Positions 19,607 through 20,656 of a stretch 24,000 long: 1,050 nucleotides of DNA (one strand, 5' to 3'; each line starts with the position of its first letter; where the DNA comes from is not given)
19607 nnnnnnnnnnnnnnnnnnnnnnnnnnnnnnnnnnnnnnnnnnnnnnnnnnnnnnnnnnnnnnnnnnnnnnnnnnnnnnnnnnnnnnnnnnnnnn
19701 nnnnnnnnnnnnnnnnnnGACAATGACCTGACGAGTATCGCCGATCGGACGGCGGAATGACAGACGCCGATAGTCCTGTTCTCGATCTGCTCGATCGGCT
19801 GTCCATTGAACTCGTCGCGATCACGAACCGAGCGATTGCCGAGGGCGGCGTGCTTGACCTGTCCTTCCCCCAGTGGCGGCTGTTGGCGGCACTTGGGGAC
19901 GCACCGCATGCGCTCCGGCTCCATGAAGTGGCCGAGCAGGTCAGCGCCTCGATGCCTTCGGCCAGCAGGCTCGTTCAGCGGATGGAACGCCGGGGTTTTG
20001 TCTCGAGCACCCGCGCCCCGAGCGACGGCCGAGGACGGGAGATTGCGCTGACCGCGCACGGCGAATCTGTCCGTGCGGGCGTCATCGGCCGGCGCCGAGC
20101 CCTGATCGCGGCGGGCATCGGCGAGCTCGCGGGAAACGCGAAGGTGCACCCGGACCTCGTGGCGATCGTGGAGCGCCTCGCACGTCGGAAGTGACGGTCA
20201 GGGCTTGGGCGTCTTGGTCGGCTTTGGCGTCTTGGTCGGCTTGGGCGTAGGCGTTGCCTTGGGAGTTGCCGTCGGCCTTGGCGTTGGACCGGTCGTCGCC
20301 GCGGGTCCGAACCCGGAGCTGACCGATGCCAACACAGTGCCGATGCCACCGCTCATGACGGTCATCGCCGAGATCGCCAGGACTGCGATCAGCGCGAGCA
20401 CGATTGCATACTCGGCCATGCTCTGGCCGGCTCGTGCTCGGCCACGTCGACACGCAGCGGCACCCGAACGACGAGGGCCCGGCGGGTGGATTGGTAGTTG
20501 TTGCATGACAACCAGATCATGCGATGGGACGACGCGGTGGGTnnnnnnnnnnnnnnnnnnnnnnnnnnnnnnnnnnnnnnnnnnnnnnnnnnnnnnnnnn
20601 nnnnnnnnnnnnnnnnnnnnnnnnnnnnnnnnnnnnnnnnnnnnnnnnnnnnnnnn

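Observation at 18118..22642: TTGTC-N4-GACAA palindrome at four 5' regions around marR: candidate compact regulon (ABC-2 exporter, two Flp pilins, ClC channel)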

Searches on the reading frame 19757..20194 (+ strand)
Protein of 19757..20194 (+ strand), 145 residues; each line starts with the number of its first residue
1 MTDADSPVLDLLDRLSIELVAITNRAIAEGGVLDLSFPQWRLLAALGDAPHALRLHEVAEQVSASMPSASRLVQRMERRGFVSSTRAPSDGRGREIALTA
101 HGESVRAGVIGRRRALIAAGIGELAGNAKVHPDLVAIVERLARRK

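Call 5: search_protein_families(library=pfam, proteins=[window:19757-20194:+], max_evalue=0.01)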
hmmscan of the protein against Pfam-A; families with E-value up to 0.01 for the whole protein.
window:19757-20194:+ (145 aa): 5 families
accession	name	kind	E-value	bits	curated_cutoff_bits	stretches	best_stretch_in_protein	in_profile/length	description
PF12802.13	MarR_2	-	3e-12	47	27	1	34-92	2-60/61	MarR family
PF01047.28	MarR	-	2.9e-09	37.1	24.6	1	35-92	1-57/59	MarR family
PF09339.16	HTH_IclR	-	3.7e-08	33.5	22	1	41-83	7-49/52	IclR helix-turn-helix domain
PF25213.1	HVO_A0261_N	-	0.00099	19.4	35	1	40-107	14-72/86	HVO_A0261 N-terminal domain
PF12793.13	SgrR_N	-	0.0099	16.6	24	0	41-103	8-68/115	Sugar transport-related sRNA regulator N-term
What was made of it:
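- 19757..20194 (+): marR: a 145-aa MarR-family winged-helix regulator and the proposed binder of the palindrome. Pfam MarR_2 47 bits and MarR 37 bits, both above the cut-offs (call 5).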

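Call 9: find_related_loci(query=window:19757-20194:+, collection=genome_contigs, flank=6000)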
Query window:19757-20194:+ (145 aa) in genome_contigs; peptide patterns used: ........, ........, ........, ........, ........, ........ (x = any residue, [..] = any of these).
522 stretches matched a pattern; 3 encode a relative of the query (tblastn E <= 1e-3); 3 distinct loci.
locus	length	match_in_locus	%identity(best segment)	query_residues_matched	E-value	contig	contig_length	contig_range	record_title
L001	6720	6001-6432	90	1-144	5e-80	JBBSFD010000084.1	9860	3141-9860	MAG: Candidatus Limnocylindrales bacterium isolate LS1_sbin.78 LS1_sbin.78_K_1065929_L_9860_cov_11.0000, whole genome sh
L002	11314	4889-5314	76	1-142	5e-68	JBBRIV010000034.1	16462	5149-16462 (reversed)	MAG: Candidatus Limnocylindrales bacterium isolate Co_metawrap_2827 Cmw_2827_k141_3587370_length_16462_cov_8.0000, whole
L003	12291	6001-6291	35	5-105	8e-9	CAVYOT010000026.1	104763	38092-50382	MAG: uncultured Actinomycetota bacterium isolate MFD05841.bin.2.8 genome assembly, contig: contig_84244, whole genome sh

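Call 18: find_homologous_proteins(query=window:19757-20194:+, max_evalue=0.00001)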
Query window:19757-20194:+ (145 aa): 21 proteins with E <= 0.00001 among 984 candidates.
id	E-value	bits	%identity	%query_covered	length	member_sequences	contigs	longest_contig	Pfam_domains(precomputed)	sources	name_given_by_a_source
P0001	2.7e-83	294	100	100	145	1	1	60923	PF01047.29,PF09339.17,PF12802.14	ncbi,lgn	-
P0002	4.0e-71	255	90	99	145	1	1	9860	PF01047.29,PF09339.17,PF12802.14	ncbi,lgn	-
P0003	1.3e-59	218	76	98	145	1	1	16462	PF01047.29,PF09339.17,PF12802.14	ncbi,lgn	-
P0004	4.7e-37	145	61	93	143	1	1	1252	PF01047.29,PF09339.17,PF12802.14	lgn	-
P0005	6.4e-37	144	57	94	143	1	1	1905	PF01047.29,PF09339.17,PF12802.14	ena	-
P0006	1.9e-36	143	60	94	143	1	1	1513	PF01047.29,PF13463.13,PF09339.17,PF12802.14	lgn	-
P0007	2.7e-36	142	56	88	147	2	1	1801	PF01047.29,PF13463.13,PF09339.17,PF12802.14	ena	-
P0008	3.8e-36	142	59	94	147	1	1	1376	PF01047.29,PF12802.14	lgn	-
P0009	2.2e-35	139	56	93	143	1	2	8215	PF01047.29,PF13463.13,PF09339.17,PF12802.14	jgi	jgi:DNA-binding MarR family transcriptional regulator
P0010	2.6e-35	139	58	94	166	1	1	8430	PF01047.29,PF09339.17,PF12802.14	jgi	jgi:DNA-binding MarR family transcriptional regulator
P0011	3.1e-35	139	56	94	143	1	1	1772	PF01047.29,PF09339.17,PF12802.14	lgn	-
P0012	8.4e-35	137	59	93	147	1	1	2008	PF01047.29,PF13463.13,PF09339.17,PF12802.14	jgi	jgi:DNA-binding MarR family transcriptional regulator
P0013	2.0e-34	136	55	88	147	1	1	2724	PF01047.29,PF09339.17,PF12802.14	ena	-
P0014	2.2e-34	136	56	96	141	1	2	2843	PF01047.29,PF13463.13,PF12802.14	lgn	-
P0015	7.6e-34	134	53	99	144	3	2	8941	PF01047.29,PF12802.14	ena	-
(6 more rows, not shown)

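Call 19: find_encoding_contigs(protein=P0001, flank=10000, max_places=2)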
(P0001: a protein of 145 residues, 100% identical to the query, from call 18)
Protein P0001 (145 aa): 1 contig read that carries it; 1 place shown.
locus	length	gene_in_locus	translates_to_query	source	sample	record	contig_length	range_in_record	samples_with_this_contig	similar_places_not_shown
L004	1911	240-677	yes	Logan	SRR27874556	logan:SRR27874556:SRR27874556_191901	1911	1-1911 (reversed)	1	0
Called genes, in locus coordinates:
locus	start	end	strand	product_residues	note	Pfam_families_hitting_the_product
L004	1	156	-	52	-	?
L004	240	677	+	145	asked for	PF01047:MarR, PF12802:MarR_2, PF09339:HTH_IclR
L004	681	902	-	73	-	-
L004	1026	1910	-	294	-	?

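Call 20: find_encoding_contigs(protein=P0009, flank=6000, max_places=2)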
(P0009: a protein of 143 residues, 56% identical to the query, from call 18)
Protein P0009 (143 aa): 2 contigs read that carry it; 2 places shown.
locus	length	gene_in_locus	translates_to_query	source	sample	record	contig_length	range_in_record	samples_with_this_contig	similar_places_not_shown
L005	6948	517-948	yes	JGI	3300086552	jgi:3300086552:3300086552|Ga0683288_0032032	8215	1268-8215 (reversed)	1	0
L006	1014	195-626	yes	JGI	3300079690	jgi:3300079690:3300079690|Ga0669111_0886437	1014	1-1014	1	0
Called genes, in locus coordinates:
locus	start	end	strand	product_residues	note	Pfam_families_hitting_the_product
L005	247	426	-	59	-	-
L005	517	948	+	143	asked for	PF12802:MarR_2, PF01047:MarR, PF13463:HTH_27 (weak), PF09339:HTH_IclR (weak)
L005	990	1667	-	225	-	-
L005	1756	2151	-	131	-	PF08818:DUF1801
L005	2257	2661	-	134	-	PF01479:S4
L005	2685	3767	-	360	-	PF00089:Trypsin, PF13365:Trypsin_2, PF13180:PDZ_2, PF00595:PDZ, PF17820:PDZ_6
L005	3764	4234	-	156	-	-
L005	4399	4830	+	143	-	PF00903:Glyoxalase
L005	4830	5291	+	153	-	PF08818:DUF1801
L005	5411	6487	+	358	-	PF03724:META, PF16270:DUF4923 (faint), PF03724:META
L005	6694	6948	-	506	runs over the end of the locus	?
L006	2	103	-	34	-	?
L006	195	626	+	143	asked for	PF12802:MarR_2, PF01047:MarR, PF13463:HTH_27 (weak), PF09339:HTH_IclR (weak)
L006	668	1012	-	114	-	?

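Call 21: find_encoding_contigs(protein=P0010, flank=6000, max_places=2)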
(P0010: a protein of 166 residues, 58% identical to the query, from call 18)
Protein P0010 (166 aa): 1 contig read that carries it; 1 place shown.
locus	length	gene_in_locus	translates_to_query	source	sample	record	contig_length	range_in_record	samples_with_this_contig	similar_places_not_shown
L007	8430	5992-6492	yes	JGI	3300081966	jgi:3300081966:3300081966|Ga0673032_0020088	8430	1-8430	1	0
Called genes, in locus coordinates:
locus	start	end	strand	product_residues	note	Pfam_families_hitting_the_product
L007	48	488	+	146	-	PF10604:Polyketide_cyc2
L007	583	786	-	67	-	-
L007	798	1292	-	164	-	-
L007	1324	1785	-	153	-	PF10604:Polyketide_cyc2, PF08327:AHSA1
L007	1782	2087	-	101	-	PF12840:HTH_20, PF01022:HTH_5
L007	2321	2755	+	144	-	PF08327:AHSA1 (weak)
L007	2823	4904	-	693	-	PF00654:Voltage_CLC, PF00571:CBS (weak), PF02080:TrkA_C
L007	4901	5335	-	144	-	PF12802:MarR_2, PF01047:MarR, PF13463:HTH_27 (weak)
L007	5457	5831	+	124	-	-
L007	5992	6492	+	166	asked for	PF01047:MarR, PF12802:MarR_2, PF09339:HTH_IclR (weak)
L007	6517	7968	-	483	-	PF00479:G6PD_N, PF02781:G6PD_C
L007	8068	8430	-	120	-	?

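Call 24: find_related_loci(query=A1, collection=metagenome_contigs, flank=5000)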
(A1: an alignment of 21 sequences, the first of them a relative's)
Query A1 (145 aa) in metagenome_contigs; peptide patterns used: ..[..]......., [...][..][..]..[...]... (x = any residue, [..] = any of these).
487 stretches matched a pattern; 25 encode a relative of the query (tblastn E <= 1e-3); 25 distinct loci.
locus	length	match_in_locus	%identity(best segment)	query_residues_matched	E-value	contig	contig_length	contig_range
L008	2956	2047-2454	59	8-143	1e-42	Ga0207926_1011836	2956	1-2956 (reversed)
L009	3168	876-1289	57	6-143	4e-42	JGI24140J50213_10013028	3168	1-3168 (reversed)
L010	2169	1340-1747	57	7-142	6e-41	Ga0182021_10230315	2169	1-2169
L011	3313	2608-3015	57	7-142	5e-41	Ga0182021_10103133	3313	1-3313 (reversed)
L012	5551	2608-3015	57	7-142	5e-41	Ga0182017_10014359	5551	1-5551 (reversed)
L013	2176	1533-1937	60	8-142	5e-41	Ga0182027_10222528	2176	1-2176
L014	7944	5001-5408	57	7-142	5e-41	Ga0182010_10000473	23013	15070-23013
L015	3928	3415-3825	56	8-143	7e-39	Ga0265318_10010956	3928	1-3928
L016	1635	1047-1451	57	8-142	2e-37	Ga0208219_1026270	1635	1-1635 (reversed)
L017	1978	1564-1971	57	8-143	1e-36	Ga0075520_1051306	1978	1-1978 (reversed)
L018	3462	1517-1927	53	8-143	8e-36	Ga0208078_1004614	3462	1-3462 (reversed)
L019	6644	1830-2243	57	8-145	4e-34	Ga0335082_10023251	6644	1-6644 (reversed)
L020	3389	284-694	51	8-143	1e-32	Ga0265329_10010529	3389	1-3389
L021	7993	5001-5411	51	8-143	7e-33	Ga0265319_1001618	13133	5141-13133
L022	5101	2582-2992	51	8-143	7e-33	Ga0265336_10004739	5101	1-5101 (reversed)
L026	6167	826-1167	45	5-118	5e-26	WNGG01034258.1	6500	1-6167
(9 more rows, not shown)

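Call 35: search_protein_families(library=ncbifam, proteins=[window:19757-20194:+], max_evalue=0.001)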
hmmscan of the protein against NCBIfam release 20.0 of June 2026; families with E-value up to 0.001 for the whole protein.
window:19757-20194:+ (145 aa): 5 families
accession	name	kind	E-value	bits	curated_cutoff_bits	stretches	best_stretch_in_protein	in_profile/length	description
TIGR02337.1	HpaR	equivalog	7.2e-10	38.8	121.2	1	38-114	29-104/130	homoprotocatechuate degradation operon regulator HpaR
NF052638.1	TransRegOhrRVib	equivalog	3.3e-05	23.6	200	1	32-107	32-106/141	transcriptional regulator OhrR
NF041230.1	BagL_FevM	exception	5.9e-05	23.1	230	1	31-138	34-138/145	MarR family transcriptional regulator BagL/FevM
NF053777.1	Saro0803TransReg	equivalog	7.7e-05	22.4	200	1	34-106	34-105/140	Saro_0803 family transcriptional regulator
NF045593.1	bilirub_TF_BilQ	equivalog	0.00014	21.6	125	1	55-105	47-97/135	bilirubin utilization transcriptional regulator BilQ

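Call 44: search_solved_structures(query=window:19757-20194:+, max_evalue=0.001)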
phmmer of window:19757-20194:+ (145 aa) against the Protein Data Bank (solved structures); distinct sequences matched with E-value up to 0.001: 14.
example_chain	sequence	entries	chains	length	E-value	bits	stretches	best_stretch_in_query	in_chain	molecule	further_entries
9u7b_A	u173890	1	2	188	1.2e-06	31.8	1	12-142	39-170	Possible transcriptional regulatory protein (Probably MarR-family)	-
8aga_A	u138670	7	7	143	2.8e-06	30.5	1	32-116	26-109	Transcriptional regulator HosA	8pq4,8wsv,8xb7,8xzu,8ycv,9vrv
2pex_A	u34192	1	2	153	3.8e-06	30.1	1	32-108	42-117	Transcriptional regulator OhrR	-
2pfb_A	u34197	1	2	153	4.5e-06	29.9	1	32-110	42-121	Transcriptional regulator OhrR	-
3u2r_A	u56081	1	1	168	2.9e-05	27.3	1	33-125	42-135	Regulatory protein MarR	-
8ylf_A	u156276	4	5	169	4.1e-05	26.8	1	42-127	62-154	MarR family transcriptional regulator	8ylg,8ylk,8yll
7kua_A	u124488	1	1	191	4.6e-05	26.6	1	33-102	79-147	Transcriptional regulator, MarR family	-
4fht_A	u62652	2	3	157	0.00015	24.9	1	35-109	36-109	PcaV transcriptional regulator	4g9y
3cdh_A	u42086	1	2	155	0.00022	24.4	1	35-118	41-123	Transcriptional regulator, MarR family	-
3zpl_A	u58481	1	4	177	0.00039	23.6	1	39-105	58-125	PUTATIVE MARR-FAMILY TRANSCRIPTIONAL REPRESSOR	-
2fa5_A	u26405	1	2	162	0.00057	23.1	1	24-106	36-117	transcriptional regulator marR/emrR family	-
5aip_A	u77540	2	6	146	0.00082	22.6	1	35-111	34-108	TRANSCRIPTIONAL REGULATOR, MARR FAMILY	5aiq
2fbi_A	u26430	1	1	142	0.00084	22.5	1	35-110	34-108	probable transcriptional regulator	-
3q5f_A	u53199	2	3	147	0.00098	22.3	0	33-122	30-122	Transcriptional regulator slyA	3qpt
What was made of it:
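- On MarR family transcriptional regulator (protein at 19757-20194): PDB matches are all MarR-family proteins: HosA, OhrR, PcaV and SlyA (call 44).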

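Call 47: search_protein_families(library=pfam, proteins=[L021:1595-4693:+, L021:5486-7507:+, L021:1063-1557:+, L019:2274-4574:-, L019:5086-6621:-, L019:56-862:+, L015:6-3113:+, L018:2091-3461:+, L008:1-1773:+, L026:3974-5707:+], max_evalue=0.001)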
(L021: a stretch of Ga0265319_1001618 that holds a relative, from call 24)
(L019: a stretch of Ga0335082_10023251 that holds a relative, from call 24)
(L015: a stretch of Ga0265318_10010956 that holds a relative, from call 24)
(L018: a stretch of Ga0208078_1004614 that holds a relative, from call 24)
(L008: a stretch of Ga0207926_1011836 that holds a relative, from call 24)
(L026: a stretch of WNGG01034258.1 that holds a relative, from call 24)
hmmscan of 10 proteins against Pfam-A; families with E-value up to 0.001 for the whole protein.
L021:1595-4693:+ (1032 aa): 8 families
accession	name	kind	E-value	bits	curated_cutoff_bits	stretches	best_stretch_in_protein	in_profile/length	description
PF03704.23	BTAD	-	3.2e-26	92.9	22.1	1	89-234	1-146/146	Bacterial transcriptional activator domain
PF13191.12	AAA_16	-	5.8e-07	30.6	32.6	1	277-426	1-116/167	AAA ATPase domain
PF00486.34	Trans_reg_C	-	9.6e-06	26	26.2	1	23-71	8-55/77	Transcriptional regulatory protein, C terminal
PF13401.12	AAA_22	-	1.7e-05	25.5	27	1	294-389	4-108/130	AAA domain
PF13424.12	TPR_12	-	2.7e-05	24.7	30.1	1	771-843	2-76/77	Tetratricopeptide repeat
PF07728.20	AAA_5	-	0.00049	20.5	22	0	298-389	2-90/139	AAA domain (dynein-related subfamily)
PF05729.18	NACHT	-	0.00052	20.3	26.7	0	296-422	1-155/167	NACHT domain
PF13481.12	AAA_25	-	0.0007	19.7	27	1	283-323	20-63/195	AAA domain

L021:5486-7507:+ (673 aa): 7 families
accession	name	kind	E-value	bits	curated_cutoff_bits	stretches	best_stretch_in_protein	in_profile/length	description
PF08275.17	DNAG_N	-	6.4e-34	117.2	26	1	145-279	2-128/128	DNA primase catalytic core, N-terminal domain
PF01807.25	Zn_ribbon_DnaG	-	3.9e-32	110.4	24.9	1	34-122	7-95/98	CHC2 zinc finger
PF13155.12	Toprim_2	-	1.1e-15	58.2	22.1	1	289-385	1-88/88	Toprim-like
PF13662.12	Toprim_4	-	9.1e-14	51.9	25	1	287-344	2-66/85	Toprim domain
PF10410.14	DnaB_bind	-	1.1e-13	51.6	20.6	1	404-457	2-55/56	DnaB-helicase binding domain of primase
PF01751.28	Toprim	-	2.8e-11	43.9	23.1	1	288-358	2-86/96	Toprim domain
PF13362.12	Toprim_3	-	0.00084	20.2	27.2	0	288-386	2-90/95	Toprim domain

L021:1063-1557:+ (164 aa): 0 families

L019:2274-4574:- (766 aa): 1 family
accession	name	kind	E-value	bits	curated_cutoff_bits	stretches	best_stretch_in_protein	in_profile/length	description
PF03176.21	MMPL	-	2.2e-83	280.4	20.5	2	65-398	8-331/333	MMPL family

L019:5086-6621:- (511 aa): 2 families
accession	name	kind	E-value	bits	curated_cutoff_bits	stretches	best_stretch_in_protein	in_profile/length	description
PF00171.27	Aldedh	-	1e-169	565.4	23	1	28-493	1-461/461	Aldehyde dehydrogenase family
PF05893.19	LuxC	-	0.00081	18.8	21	0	150-285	82-218/401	Acyl-CoA reductase (LuxC)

L019:56-862:+ (268 aa): 1 family
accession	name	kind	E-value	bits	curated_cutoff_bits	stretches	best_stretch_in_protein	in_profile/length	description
PF12894.13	ANAPC4_WD40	-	2.8e-06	27.9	22.9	0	101-128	44-72/91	Anaphase-promoting complex subunit 4 WD40 domain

L015:6-3113:+ (1035 aa): 6 families
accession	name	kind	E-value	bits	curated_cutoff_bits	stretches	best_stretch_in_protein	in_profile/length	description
PF03704.23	BTAD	-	1.3e-32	113.6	22.1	1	87-232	1-146/146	Bacterial transcriptional activator domain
PF13424.12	TPR_12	-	6.2e-10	39.6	30.1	1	769-841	2-76/77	Tetratricopeptide repeat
PF07728.20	AAA_5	-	2.1e-06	28.2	22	1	296-388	2-91/139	AAA domain (dynein-related subfamily)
PF13191.12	AAA_16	-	5.1e-06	27.5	32.6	1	275-421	1-113/167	AAA ATPase domain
PF00486.34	Trans_reg_C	-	2e-05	25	26.2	1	21-69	8-55/77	Transcriptional regulatory protein, C terminal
PF13401.12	AAA_22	-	3.5e-05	24.6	27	1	293-386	5-104/130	AAA domain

L018:2091-3461:+ (457 aa): 7 families
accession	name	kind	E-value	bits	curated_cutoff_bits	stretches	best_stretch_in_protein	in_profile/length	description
PF08275.17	DNAG_N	-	5.2e-35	120.8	26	1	131-265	2-128/128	DNA primase catalytic core, N-terminal domain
PF01807.25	Zn_ribbon_DnaG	-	1.2e-32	112.1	24.9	1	20-108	7-95/98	CHC2 zinc finger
PF13155.12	Toprim_2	-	6.7e-16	58.9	22.1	1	275-371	1-88/88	Toprim-like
PF13662.12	Toprim_4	-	7.4e-14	52.2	25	1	273-330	2-66/85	Toprim domain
PF10410.14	DnaB_bind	-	3.7e-13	49.9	20.6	1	390-443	2-55/56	DnaB-helicase binding domain of primase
PF01751.28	Toprim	-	3.2e-11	43.7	23.1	1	274-344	2-86/96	Toprim domain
PF13362.12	Toprim_3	-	0.00052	20.8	27.2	0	274-372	2-90/95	Toprim domain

L008:1-1773:+ (590 aa): 2 families
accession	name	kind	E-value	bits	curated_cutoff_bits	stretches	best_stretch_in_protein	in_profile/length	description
PF13387.12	Lnb_N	-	1.7e-22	80.3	22.2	1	117-258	10-158/175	Lnb N-terminal periplasmic domain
PF07690.21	MFS_1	-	0.00012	21.5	33.4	1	356-450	238-346/347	Major Facilitator Superfamily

L026:3974-5707:+ (577 aa): 3 families
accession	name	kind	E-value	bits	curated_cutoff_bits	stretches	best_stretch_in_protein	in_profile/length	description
PF00211.25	Guanylate_cyc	-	8.1e-11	42.3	21.9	1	266-394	9-157/183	Adenylate and Guanylate cyclase catalytic domain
PF00561.26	Abhydrolase_1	-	6.4e-09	36.3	25.8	1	41-187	4-149/245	alpha/beta hydrolase fold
PF12146.15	Hydrolase_4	-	8.6e-07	28.9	27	0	73-147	35-114/239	Serine aminopeptidase, S33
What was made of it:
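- Flanking genes differ from locus to locus: BTAD-STAND, DnaG, HtrA, MMPL and exchangers (calls 20, 47).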

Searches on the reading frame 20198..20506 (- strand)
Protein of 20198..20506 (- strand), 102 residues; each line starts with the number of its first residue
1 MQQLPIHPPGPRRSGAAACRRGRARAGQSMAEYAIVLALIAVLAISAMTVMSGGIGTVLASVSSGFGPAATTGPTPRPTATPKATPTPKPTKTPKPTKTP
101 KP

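Call 5: search_protein_families(library=pfam, proteins=[window:20198-20506:-], max_evalue=0.01)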
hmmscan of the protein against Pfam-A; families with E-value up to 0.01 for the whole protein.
window:20198-20506:- (102 aa): 1 family
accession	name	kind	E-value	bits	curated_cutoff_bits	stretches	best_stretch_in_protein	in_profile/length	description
PF04964.19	Flp_Fap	-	0.00035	20.7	32.2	1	29-65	9-45/46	Flp/Fap pilin component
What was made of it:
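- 20198..20506 (-): flp2: a 102-aa Flp-like prepilin with an Arg-rich leader, then G/QSMAEY, and a C-terminal TPKPTK repeat tail. Pfam Flp_Fap 20.7 bits, below the cut-off (call 5).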

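Call 35: search_protein_families(library=ncbifam, proteins=[window:20198-20506:-], max_evalue=0.001)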
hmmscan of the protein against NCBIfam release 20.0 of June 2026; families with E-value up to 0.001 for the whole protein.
window:20198-20506:- (102 aa): 0 families
